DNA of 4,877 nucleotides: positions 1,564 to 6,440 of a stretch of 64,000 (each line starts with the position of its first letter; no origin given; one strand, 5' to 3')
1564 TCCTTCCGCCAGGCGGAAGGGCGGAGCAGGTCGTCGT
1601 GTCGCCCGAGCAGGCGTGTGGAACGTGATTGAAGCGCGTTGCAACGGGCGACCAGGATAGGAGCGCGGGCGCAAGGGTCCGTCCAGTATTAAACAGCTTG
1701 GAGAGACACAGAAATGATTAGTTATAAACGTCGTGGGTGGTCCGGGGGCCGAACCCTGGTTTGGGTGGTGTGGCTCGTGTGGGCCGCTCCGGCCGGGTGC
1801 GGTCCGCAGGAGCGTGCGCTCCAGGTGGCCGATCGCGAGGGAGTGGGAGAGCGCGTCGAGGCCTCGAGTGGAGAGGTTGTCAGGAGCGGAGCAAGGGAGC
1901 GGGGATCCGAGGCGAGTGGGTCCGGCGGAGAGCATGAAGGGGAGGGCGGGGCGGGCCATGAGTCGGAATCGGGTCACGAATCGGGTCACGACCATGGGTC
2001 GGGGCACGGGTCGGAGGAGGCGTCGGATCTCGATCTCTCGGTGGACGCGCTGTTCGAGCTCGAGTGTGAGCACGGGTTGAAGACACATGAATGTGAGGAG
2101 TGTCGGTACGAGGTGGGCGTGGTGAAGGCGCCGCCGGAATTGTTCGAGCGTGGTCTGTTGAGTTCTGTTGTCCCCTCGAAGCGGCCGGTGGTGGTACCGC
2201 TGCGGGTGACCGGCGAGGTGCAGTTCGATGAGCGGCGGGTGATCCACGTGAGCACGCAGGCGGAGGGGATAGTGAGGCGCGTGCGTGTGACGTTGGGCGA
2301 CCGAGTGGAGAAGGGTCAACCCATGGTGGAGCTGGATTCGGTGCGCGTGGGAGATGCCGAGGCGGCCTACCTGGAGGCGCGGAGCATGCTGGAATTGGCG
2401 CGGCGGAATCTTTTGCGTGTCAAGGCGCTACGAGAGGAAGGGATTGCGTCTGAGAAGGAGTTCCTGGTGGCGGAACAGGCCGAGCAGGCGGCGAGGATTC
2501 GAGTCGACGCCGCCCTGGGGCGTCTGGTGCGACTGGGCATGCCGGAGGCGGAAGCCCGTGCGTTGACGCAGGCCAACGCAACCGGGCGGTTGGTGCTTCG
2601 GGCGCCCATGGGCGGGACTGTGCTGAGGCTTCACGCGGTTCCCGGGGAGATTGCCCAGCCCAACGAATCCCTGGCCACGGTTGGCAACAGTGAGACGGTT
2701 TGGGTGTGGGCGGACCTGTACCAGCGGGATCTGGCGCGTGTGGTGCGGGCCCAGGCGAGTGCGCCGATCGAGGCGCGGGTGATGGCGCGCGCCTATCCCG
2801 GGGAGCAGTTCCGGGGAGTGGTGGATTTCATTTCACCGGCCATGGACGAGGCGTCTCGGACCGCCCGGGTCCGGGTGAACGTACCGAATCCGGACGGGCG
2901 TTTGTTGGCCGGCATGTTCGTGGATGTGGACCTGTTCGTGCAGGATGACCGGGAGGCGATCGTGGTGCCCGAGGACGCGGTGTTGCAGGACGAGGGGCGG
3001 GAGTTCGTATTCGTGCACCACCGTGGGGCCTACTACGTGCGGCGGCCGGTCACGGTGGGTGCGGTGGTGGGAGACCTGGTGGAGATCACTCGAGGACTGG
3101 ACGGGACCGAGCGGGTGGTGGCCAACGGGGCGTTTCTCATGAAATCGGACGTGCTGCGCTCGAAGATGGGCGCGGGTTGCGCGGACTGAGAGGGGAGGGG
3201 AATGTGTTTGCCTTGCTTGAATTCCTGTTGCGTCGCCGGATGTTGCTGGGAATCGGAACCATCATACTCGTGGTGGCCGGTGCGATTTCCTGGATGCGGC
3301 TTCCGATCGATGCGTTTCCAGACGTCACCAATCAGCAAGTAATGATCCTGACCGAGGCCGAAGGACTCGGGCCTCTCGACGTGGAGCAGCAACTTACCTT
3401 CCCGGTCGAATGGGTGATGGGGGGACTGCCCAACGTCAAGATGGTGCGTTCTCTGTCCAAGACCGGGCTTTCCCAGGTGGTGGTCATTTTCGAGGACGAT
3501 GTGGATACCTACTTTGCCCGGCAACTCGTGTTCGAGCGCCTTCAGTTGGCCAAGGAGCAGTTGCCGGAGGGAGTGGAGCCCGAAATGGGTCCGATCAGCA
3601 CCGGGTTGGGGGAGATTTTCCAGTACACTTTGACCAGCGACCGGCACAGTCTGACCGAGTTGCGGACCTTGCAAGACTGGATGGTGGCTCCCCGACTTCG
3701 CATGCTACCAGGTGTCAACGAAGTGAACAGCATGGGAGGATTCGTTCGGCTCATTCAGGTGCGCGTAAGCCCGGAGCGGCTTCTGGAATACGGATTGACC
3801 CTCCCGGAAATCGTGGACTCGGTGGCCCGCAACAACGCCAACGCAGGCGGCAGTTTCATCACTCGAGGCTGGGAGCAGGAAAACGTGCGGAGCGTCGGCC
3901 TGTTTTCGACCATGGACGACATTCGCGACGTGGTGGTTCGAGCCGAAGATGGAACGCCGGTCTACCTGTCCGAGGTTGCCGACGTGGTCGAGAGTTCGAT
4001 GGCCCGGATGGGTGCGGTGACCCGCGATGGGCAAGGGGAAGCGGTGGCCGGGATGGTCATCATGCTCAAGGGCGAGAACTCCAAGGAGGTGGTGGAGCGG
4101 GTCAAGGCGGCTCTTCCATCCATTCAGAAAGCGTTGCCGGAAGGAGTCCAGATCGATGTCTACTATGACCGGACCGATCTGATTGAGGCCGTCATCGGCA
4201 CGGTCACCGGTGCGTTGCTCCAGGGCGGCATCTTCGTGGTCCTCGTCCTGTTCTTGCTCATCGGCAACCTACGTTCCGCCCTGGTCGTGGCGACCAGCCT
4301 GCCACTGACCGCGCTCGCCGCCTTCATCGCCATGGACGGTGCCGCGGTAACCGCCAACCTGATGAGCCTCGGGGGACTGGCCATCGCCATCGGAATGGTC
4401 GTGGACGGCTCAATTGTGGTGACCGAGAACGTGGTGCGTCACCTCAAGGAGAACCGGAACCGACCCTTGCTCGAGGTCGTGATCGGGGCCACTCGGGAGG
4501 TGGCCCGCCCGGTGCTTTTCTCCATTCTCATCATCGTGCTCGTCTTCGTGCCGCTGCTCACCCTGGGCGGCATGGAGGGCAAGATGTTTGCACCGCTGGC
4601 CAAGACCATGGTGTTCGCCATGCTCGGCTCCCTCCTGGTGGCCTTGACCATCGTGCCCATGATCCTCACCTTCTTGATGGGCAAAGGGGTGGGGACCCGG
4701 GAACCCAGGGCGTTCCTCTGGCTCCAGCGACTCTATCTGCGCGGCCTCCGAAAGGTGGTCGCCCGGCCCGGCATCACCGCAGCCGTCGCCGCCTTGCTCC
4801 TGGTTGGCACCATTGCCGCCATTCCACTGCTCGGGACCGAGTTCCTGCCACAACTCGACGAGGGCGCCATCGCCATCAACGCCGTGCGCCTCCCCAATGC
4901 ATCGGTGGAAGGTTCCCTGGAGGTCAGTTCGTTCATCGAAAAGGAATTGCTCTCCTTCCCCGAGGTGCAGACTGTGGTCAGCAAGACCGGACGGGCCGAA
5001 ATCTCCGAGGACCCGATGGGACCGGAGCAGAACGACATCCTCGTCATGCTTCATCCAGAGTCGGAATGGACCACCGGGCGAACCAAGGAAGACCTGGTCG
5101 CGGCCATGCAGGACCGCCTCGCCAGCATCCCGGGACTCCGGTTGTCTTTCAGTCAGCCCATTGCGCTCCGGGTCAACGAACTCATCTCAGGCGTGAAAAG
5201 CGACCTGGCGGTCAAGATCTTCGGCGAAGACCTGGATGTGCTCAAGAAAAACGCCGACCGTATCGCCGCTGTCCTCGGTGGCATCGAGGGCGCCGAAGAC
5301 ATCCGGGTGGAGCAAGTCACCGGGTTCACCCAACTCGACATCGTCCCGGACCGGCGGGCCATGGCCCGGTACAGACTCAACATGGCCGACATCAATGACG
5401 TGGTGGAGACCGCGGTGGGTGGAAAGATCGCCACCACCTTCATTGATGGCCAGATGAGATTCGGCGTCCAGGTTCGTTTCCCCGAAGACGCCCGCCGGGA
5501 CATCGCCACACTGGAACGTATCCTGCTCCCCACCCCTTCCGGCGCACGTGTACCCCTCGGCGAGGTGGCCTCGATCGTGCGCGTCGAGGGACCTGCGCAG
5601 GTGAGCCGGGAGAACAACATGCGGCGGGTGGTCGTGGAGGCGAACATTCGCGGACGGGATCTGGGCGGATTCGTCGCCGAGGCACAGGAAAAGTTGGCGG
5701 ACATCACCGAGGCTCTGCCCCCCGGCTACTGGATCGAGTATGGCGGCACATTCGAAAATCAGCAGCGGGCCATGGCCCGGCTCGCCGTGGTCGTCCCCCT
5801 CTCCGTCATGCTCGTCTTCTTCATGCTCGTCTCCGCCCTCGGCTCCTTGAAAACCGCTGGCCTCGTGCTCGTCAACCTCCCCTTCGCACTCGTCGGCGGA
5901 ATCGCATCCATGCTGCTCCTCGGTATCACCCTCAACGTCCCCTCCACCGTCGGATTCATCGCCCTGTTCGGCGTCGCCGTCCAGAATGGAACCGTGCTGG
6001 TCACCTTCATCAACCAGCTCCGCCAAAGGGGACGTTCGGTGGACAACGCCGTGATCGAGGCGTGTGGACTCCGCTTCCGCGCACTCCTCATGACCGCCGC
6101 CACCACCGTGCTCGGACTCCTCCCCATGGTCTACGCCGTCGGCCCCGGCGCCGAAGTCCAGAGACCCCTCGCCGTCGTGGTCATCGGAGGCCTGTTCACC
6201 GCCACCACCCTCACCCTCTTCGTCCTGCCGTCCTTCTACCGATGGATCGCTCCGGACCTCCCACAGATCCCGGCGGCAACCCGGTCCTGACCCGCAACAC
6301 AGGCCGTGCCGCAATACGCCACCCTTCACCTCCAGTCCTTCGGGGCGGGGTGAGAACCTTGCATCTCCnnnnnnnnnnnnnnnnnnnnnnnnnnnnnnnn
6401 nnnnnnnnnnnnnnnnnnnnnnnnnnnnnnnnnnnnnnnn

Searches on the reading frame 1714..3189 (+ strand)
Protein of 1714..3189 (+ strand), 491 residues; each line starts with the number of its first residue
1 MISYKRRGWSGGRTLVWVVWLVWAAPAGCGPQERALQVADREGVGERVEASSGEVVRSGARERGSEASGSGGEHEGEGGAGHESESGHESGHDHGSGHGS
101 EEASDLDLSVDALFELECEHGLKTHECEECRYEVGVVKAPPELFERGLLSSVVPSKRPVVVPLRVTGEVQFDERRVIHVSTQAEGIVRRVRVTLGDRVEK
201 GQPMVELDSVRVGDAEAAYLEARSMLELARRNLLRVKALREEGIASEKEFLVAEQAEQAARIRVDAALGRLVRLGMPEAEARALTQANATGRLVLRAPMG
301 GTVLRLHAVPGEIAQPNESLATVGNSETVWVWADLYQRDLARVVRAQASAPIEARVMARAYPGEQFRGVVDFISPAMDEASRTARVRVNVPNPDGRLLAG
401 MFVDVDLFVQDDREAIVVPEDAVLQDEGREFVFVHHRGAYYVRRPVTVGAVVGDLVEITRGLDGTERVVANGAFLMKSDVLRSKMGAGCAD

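Call 9: search_protein_families(library=pfam, proteins=[window:1714-3189:+], max_evalue=0.001)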
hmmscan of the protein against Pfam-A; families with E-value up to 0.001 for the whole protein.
window:1714-3189:+ (491 aa): 2 families
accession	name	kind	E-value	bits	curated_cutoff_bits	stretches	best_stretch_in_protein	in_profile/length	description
PF16576.10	HlyD_D23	-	3.5e-50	170.7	30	1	163-403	6-214/214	Barrel-sandwich domain of CusB or HlyD membrane-fusion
PF13437.12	HlyD_3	-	7.9e-17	62.4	22.2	1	294-398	1-104/106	HlyD family secretion protein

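Call 72: search_protein_families(library=ncbifam, proteins=[window:1714-3189:+], max_evalue=0.00001)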
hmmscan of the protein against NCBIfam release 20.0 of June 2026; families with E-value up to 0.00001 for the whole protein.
window:1714-3189:+ (491 aa): 19 families
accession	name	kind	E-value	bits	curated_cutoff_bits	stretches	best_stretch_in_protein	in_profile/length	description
TIGR01730.1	RND_mfp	subfamily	1.5e-51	175.3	94.9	1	174-477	24-314/322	efflux RND transporter periplasmic adaptor subunit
TIGR00999.1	8a0102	subfamily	3.5e-43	147.7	319.3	1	195-477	1-271/271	CzcB/NccB family metal efflux transporter periplasmic adaptor subunit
NF045680.1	DiMtlExpIhpB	equivalog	2.4e-26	92.5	450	1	295-481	140-319/326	divalent metal ion exporter adaptor subunit IhpB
NF007303.0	PRK09783.1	subfamily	1.2e-23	83.2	390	1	246-479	168-395/414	copper/silver efflux system membrane fusion protein CusB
NF008589.1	PRK11556.1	equivalog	2.2e-13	49.9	391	1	176-472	84-375/392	MdtA/MuxA family multidrug efflux RND transporter periplasmic adaptor subunit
TIGR02971.1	heterocyst_DevB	subfamily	3.7e-13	49.6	129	1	282-374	193-279/327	ABC exporter membrane fusion protein, DevB family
NF045904.1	RND-peri-MexE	equivalog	1.4e-12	47.2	714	1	176-472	63-356/390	multidrug efflux RND transporter periplasmic adaptor subunit MexE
NF000272.2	OqxA_adapt_sub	exception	4.4e-11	42.4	835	1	180-472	71-366/391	multidrug efflux RND transporter periplasmic adaptor subunit OqxA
NF033834.1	RND_adapt_MexA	exception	5.3e-11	42.2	750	1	174-475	61-351/373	multidrug efflux RND transporter periplasmic adaptor subunit MexA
NF008606.0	PRK11578.1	equivalog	7.6e-11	41.7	342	1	170-470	55-362/371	macrolide transporter subunit MacA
NF007132.1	PRK09578.1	equivalog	3.9e-10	39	512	1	367-479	258-370/396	MexX/AxyX family multidrug efflux RND transporter periplasmic adaptor subunit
TIGR01843.1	type_I_hlyD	subfamily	1.9e-09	37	208.65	1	166-256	34-121/422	HlyD family type I secretion periplasmic adaptor subunit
TIGR00998.1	8a0101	subfamily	3.8e-09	35.9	390.8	1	215-376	113-284/334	EmrA/EmrK family multidrug efflux transporter periplasmic adaptor subunit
NF007362.0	PRK09859.1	equivalog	3.3e-08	33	738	1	179-473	64-360/385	multidrug transporter subunit MdtE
NF038010.1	ABC_adapt_DarC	equivalog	3.3e-08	32.6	450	1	289-471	227-403/417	darobactin export ABC transporter periplasmic adaptor subunit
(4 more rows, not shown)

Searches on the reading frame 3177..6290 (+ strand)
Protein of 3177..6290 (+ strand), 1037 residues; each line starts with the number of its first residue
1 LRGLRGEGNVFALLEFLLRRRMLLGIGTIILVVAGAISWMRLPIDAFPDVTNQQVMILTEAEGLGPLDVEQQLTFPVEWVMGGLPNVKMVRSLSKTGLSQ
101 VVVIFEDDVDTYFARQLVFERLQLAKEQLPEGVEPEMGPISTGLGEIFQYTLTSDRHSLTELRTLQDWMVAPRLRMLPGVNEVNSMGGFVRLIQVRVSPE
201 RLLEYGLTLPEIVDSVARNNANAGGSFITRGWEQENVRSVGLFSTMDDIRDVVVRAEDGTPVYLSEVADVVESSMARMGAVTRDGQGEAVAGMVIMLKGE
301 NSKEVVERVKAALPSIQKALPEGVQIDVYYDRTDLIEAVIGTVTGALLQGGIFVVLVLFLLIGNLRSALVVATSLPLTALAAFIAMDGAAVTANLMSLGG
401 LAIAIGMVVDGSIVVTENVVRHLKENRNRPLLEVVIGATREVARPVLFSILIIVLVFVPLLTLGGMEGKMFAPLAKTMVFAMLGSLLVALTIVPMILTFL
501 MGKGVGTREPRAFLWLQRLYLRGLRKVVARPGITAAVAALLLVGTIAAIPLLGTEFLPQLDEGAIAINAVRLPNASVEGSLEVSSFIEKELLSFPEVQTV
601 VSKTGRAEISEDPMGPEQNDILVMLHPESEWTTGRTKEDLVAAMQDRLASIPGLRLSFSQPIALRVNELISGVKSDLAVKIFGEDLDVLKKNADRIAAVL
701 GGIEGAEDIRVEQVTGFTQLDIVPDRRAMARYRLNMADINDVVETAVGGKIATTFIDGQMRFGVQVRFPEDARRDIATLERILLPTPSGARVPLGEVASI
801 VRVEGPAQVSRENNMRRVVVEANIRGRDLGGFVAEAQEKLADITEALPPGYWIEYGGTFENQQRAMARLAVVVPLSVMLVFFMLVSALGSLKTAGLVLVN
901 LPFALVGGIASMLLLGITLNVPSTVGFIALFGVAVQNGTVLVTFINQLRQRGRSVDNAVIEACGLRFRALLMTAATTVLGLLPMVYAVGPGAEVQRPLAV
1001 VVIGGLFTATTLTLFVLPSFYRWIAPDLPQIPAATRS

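Call 9: search_protein_families(library=pfam, proteins=[window:3177-6290:+], max_evalue=0.001)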
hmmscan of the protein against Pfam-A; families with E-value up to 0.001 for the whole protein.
window:3177-6290:+ (1037 aa): 1 family
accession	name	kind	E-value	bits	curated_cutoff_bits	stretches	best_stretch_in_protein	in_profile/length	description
PF00873.25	ACR_tran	-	6.1e-288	958.2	28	1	14-1024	2-1020/1021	AcrB/AcrD/AcrF family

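Call 72: search_protein_families(library=ncbifam, proteins=[window:3177-6290:+], max_evalue=0.00001)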
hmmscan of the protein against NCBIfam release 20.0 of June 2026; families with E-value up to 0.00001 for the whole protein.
window:3177-6290:+ (1037 aa): 12 families
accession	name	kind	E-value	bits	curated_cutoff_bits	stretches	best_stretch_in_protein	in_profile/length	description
TIGR00914.1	2A0601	subfamily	0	1127.3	701.45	1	13-1024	5-1035/1051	CusA/CzcA family heavy metal efflux RND transporter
NF033617.1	RND_permease_2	subfamily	1.5e-164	549.5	1250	1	28-1025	15-1008/1009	multidrug efflux RND transporter permease subunit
NF000282.2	RND_permease_1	subfamily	2.4e-132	442.9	1250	1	16-1024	3-1027/1029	multidrug efflux RND transporter permease subunit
TIGR00915.1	2A0602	subfamily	4.3e-114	382.4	940.35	1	15-1022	3-1026/1050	efflux RND transporter permease subunit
NF007905.0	PRK10614.1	equivalog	3.6e-97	326.2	1774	1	26-1023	16-1007/1025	multidrug efflux RND transporter permease subunit MdtC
NF007798.0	PRK10503.1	equivalog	3.5e-86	289.8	1584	1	28-1021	27-1019/1040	MdtB/MuxB family multidrug efflux RND transporter permease subunit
NF007842.1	PRK10555.1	equivalog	2.5e-85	287.1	1854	1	15-1028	3-1030/1036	multidrug efflux RND transporter permease AcrD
NF007133.0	PRK09579.1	equivalog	1.1e-84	284.8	1763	1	14-1025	4-1003/1017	multidrug efflux RND transporter permease subunit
NF007131.0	PRK09577.1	equivalog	1e-76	258.5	1768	1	16-1024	4-1022/1045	multidrug efflux RND transporter permease subunit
NF000037.1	RND_perm_OqxB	exception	5.4e-60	203.3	2200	2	15-515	5-519/1050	multidrug efflux RND transporter permease subunit OqxB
NF011706.2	PRK15127.1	equivalog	1.8e-58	198.3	2150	2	16-563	4-570/1049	multidrug efflux RND transporter permease subunit AcrB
TIGR00921.1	2A067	subfamily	4e-12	45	351.9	1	868-1020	193-342/733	hydrophobe/amphiphile efflux-3 (HAE3) family transporter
